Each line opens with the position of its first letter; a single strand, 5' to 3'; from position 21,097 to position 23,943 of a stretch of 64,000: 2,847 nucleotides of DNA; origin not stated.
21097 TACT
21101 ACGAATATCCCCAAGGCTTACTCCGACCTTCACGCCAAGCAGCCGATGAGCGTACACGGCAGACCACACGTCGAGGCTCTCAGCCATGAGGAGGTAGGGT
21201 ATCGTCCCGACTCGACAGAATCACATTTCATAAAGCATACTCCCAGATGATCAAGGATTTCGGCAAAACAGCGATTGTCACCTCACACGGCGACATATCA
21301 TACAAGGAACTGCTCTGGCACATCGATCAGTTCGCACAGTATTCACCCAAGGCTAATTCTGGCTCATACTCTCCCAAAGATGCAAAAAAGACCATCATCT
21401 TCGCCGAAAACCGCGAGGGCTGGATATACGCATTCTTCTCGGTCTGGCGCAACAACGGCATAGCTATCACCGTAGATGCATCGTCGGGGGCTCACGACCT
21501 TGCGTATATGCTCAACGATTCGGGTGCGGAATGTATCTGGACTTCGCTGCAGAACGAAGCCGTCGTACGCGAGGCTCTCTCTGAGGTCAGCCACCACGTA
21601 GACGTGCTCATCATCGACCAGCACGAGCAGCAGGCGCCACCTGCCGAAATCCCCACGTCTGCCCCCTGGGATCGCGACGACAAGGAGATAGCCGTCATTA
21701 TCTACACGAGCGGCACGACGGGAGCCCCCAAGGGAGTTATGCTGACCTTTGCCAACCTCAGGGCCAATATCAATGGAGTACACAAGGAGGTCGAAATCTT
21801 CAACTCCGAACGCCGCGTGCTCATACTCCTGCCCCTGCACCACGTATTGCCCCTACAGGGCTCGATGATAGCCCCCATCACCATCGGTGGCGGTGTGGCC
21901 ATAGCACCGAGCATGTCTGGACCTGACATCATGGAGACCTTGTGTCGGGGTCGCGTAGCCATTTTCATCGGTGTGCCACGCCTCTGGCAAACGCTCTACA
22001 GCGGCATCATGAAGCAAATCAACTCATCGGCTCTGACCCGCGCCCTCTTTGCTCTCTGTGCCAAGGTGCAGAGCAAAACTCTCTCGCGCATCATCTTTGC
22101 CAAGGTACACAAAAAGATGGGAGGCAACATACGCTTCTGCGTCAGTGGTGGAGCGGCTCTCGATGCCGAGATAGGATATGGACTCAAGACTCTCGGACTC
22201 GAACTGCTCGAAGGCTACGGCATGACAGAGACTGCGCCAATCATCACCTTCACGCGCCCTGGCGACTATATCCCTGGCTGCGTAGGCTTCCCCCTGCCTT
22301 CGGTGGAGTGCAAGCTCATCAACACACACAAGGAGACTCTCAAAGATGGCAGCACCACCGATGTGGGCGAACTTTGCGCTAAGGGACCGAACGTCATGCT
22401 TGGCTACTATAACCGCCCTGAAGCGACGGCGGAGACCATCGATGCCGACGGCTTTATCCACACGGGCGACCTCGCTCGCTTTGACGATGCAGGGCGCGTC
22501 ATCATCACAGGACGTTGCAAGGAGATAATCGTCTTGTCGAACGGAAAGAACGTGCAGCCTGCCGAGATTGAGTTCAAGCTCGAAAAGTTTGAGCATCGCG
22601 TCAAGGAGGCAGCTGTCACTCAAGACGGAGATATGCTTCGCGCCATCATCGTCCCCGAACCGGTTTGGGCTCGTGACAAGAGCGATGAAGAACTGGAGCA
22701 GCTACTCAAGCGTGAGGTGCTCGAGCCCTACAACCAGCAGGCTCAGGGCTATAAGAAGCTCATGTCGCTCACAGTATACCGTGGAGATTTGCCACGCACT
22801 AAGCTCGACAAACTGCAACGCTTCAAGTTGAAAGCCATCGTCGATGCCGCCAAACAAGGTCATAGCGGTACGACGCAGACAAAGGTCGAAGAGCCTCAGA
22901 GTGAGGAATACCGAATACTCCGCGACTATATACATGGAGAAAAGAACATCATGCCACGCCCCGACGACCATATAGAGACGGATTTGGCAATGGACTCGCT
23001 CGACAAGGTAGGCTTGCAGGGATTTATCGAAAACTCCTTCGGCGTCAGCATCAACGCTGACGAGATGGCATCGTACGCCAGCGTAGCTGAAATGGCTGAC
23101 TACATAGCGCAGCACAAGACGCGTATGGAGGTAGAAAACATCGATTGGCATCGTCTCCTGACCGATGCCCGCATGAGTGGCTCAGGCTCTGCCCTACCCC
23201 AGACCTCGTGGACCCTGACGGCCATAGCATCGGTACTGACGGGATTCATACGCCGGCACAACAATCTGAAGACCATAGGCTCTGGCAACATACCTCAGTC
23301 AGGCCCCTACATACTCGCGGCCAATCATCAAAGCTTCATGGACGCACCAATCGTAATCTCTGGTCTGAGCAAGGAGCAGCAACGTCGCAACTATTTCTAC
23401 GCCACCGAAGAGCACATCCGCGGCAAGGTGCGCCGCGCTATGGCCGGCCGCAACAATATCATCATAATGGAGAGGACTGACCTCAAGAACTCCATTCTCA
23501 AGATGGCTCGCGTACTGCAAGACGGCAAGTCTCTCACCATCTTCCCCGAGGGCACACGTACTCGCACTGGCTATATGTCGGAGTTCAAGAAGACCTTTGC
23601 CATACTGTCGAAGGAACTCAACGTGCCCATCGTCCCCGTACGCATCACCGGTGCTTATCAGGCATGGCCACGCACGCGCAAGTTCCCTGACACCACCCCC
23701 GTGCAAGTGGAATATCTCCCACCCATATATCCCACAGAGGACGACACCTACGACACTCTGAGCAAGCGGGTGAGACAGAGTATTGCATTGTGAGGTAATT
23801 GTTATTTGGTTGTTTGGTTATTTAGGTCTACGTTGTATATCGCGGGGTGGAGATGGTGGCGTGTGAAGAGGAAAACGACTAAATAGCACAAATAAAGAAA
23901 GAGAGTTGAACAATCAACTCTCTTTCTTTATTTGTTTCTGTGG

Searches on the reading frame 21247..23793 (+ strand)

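Call 65: search_protein_families(library=pfam, proteins=[window:21247-23793:+])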
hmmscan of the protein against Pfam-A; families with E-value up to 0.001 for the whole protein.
window:21247-23793:+ (848 aa): 4 families
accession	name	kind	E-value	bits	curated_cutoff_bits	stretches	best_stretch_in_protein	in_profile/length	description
PF00501.34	AMP-binding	-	1e-66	225.8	29.9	1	6-388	10-384/384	AMP-binding enzyme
PF01553.26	Acyltransferase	-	2e-24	86.3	23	1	677-800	5-131/132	Acyltransferase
PF23562.2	AMP-binding_C_3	-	3e-06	28.1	20.8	1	426-511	2-86/124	AMP-binding enzyme C-terminal domain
PF00550.31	PP-binding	-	3.5e-05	24.4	20.8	1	572-620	20-67/67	Phosphopantetheine attachment site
